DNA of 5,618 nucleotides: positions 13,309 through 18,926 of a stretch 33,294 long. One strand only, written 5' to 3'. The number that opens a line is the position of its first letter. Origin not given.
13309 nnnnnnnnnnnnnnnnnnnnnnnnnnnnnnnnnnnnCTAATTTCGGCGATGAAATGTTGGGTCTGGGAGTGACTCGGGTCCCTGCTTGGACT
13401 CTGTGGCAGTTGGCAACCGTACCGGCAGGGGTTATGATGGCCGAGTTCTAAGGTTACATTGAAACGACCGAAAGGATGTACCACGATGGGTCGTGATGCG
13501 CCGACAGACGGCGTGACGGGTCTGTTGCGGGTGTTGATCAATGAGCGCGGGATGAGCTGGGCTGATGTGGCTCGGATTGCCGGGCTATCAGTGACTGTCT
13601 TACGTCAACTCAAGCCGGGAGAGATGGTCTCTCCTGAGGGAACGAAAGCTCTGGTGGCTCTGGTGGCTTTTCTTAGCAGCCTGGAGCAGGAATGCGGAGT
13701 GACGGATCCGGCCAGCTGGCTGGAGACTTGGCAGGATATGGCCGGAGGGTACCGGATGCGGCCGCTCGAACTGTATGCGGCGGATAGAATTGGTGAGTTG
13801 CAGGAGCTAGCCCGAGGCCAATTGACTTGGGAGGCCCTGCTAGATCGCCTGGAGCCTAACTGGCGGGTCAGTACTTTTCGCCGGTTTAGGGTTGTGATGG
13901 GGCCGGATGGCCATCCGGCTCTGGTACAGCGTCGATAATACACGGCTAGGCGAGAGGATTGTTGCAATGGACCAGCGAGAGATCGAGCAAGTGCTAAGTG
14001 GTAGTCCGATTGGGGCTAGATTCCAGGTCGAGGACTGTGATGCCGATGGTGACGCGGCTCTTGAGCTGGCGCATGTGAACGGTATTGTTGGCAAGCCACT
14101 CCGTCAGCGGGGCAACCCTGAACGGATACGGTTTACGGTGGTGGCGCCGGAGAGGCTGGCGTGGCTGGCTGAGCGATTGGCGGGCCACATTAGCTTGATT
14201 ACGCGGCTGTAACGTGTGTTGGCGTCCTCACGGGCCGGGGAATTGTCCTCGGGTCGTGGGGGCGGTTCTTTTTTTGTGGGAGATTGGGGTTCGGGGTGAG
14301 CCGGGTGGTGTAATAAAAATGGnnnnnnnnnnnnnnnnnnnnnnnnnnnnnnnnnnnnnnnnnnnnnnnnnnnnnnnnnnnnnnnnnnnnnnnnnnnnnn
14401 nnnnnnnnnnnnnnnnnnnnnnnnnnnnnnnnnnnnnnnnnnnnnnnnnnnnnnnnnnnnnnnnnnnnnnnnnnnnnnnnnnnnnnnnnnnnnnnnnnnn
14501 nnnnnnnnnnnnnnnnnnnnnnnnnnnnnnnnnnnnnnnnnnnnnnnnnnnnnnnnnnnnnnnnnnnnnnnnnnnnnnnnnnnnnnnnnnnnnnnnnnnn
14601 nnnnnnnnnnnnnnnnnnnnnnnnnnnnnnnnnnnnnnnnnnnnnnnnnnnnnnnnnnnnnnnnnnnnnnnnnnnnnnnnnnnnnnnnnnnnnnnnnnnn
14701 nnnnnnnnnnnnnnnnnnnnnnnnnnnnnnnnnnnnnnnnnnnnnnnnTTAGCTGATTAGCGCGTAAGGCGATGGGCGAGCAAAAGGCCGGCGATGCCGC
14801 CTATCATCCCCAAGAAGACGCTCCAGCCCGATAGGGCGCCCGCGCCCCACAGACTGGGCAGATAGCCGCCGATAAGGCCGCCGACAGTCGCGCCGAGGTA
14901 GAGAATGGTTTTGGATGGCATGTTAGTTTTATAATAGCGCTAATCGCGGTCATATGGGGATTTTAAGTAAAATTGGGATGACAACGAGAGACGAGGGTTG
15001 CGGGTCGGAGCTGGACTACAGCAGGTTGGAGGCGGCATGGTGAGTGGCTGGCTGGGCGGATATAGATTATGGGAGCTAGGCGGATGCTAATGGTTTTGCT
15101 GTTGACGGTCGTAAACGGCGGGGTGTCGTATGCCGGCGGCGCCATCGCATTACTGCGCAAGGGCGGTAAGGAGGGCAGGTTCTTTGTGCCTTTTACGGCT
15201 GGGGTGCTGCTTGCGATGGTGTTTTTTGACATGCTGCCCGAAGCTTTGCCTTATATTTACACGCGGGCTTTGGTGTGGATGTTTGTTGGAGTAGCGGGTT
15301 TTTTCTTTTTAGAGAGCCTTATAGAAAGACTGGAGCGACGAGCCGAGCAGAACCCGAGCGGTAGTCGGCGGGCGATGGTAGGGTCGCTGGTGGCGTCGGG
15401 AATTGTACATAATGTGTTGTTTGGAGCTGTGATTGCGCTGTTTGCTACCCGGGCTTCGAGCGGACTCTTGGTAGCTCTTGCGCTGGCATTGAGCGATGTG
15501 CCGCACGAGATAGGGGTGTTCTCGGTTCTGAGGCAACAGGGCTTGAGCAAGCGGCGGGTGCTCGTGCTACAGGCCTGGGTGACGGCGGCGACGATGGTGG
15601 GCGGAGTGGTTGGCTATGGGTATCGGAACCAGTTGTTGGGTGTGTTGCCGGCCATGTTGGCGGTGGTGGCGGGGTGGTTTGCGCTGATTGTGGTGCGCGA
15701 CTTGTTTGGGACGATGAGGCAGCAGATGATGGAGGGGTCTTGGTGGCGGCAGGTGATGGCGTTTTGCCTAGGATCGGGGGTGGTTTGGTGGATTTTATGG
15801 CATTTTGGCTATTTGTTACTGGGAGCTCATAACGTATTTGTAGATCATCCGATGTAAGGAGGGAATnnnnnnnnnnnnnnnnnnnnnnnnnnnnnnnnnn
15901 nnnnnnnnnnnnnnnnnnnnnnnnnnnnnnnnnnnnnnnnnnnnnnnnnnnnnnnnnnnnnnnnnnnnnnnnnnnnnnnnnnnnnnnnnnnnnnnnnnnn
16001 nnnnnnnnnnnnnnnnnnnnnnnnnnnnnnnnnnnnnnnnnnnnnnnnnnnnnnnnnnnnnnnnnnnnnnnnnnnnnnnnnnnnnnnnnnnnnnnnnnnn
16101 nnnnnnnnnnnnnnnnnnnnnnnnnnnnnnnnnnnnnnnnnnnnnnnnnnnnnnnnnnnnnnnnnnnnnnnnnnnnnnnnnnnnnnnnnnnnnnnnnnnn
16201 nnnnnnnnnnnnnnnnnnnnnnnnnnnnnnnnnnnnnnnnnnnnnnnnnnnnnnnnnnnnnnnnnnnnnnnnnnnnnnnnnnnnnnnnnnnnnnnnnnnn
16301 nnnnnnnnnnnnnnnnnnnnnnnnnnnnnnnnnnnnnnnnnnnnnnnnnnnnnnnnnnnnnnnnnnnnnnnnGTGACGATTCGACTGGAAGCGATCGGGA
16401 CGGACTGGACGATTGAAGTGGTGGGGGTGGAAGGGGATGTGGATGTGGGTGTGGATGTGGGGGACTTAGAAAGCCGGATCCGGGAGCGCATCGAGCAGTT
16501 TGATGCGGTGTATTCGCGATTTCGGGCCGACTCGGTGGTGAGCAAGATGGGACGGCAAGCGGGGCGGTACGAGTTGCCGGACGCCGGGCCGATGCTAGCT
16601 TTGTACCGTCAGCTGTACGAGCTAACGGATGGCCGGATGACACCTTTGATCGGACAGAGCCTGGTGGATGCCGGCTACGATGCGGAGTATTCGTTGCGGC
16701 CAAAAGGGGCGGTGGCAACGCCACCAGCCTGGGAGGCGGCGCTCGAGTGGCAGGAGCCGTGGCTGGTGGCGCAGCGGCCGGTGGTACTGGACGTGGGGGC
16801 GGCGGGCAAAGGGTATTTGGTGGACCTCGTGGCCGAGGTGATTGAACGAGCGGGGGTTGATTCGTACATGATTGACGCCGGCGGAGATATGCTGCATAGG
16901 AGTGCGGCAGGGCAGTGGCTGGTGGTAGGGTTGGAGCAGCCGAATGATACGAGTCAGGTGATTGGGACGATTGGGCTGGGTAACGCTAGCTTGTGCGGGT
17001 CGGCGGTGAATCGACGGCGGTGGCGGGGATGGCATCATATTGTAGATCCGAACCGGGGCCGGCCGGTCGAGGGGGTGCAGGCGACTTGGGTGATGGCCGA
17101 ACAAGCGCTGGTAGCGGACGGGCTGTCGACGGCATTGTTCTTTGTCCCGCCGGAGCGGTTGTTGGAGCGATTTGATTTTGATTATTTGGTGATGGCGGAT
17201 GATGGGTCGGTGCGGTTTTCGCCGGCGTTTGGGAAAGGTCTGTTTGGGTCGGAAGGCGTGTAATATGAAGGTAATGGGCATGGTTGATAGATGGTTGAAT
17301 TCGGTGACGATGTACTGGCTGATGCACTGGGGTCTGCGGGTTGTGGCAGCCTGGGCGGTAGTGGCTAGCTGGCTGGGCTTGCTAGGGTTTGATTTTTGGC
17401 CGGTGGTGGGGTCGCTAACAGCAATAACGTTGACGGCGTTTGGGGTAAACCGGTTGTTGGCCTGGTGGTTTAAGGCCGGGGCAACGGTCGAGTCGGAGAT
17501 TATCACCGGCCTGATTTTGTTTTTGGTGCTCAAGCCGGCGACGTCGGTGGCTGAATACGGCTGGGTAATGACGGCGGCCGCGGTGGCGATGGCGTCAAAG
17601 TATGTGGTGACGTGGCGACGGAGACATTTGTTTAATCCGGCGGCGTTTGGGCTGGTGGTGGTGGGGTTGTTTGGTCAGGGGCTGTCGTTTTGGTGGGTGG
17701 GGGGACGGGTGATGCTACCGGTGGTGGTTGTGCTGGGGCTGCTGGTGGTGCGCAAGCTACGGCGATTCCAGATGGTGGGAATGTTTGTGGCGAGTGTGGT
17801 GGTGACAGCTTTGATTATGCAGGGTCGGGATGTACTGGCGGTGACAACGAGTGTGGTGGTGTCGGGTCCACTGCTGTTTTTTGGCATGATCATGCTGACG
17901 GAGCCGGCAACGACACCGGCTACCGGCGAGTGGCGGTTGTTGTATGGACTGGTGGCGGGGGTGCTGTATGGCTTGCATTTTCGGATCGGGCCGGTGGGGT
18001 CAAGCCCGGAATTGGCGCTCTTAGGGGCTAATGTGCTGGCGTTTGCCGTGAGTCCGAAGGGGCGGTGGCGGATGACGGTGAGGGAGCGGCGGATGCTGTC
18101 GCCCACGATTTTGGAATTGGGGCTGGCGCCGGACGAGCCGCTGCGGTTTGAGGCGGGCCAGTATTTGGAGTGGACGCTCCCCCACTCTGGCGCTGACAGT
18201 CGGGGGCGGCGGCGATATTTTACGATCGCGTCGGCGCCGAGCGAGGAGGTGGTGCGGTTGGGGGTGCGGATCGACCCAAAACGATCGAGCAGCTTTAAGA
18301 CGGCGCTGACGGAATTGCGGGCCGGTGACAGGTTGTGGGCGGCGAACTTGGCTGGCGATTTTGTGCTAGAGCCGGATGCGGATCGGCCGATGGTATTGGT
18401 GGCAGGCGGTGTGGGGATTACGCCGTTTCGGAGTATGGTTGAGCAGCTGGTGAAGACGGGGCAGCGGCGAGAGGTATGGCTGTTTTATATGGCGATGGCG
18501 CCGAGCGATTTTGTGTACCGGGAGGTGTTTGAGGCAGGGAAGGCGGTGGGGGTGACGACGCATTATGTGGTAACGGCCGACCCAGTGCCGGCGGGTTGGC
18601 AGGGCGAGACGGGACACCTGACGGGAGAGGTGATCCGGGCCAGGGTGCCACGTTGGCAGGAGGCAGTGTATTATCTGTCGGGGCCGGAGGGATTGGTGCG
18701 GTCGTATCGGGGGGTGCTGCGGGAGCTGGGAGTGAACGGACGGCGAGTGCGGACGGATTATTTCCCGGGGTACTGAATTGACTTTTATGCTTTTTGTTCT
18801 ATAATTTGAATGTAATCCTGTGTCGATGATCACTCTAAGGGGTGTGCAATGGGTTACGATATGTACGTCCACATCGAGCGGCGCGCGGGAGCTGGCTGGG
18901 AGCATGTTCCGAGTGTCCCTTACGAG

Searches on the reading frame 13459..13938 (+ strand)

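Call 83: search_protein_families(library=pfam, proteins=[window:13459-13938:+], max_evalue=0.001)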
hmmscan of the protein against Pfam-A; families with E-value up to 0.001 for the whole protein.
window:13459-13938:+ (159 aa): 1 family
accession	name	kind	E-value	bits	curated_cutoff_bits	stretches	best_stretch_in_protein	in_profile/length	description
PF13443.12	HTH_26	-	0.00042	21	22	1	23-57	2-36/63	Cro/C1-type HTH DNA-binding domain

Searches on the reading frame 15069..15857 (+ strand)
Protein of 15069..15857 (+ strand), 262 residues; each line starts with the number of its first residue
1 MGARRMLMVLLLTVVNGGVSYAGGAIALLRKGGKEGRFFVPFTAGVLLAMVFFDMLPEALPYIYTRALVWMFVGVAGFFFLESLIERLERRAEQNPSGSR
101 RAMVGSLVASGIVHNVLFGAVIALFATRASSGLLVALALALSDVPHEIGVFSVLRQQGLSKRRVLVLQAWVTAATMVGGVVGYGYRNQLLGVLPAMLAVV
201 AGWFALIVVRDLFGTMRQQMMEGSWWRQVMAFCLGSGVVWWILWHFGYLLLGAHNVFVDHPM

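Call 83: search_protein_families(library=pfam, proteins=[window:15069-15857:+], max_evalue=0.001)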
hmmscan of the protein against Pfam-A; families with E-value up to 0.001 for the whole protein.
window:15069-15857:+ (262 aa): 1 family
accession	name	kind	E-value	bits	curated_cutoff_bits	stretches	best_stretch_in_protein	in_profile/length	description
PF02535.28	Zip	-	5.9e-17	62.3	35.1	2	95-239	169-319/323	ZIP Zinc transporter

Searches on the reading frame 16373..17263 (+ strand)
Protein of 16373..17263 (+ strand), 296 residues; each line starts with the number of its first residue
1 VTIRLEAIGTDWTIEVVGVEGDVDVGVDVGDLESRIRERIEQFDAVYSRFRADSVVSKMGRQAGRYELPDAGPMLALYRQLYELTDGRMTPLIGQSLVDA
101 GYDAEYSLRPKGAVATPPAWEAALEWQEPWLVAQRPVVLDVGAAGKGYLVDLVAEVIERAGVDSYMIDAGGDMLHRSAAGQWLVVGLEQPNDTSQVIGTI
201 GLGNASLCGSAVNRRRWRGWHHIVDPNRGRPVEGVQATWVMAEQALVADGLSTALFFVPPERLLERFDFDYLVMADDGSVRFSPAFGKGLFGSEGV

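Call 96: search_protein_families(library=pfam, proteins=[window:16373-17263:+], max_evalue=0.0001)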
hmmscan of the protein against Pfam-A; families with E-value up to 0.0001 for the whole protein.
window:16373-17263:+ (296 aa): 1 family
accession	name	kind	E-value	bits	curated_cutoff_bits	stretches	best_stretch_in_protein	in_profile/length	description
PF02424.20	ApbE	-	1.3e-38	133.5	25.6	1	9-265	2-253/266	ApbE family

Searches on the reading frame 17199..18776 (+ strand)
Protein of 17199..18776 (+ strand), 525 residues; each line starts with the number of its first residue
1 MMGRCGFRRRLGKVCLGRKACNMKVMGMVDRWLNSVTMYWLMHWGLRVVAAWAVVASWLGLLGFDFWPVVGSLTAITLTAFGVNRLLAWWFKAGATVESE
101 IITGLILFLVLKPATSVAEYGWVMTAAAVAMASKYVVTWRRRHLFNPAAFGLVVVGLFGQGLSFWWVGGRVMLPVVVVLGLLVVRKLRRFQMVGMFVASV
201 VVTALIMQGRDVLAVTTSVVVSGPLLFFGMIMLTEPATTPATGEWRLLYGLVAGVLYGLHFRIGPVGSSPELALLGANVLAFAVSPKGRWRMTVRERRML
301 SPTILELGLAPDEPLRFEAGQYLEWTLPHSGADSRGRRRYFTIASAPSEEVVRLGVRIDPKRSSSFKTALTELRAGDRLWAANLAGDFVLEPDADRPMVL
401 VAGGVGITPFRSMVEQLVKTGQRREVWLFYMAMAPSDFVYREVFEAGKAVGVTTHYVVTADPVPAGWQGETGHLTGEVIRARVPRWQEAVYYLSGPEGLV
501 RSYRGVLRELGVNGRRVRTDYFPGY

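Call 96: search_protein_families(library=pfam, proteins=[window:17199-18776:+], max_evalue=0.0001)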
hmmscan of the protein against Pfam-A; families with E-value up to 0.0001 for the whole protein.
window:17199-18776:+ (525 aa): 2 families
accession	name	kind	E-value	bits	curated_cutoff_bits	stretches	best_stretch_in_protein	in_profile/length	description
PF00175.26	NAD_binding_1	-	2.6e-15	57.4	22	1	400-504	1-108/109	Oxidoreductase NAD-binding domain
PF03116.20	NQR2_RnfD_RnfE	-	5.5e-07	29.7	27.7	1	171-281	174-283/296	NQR2, RnfD, RnfE family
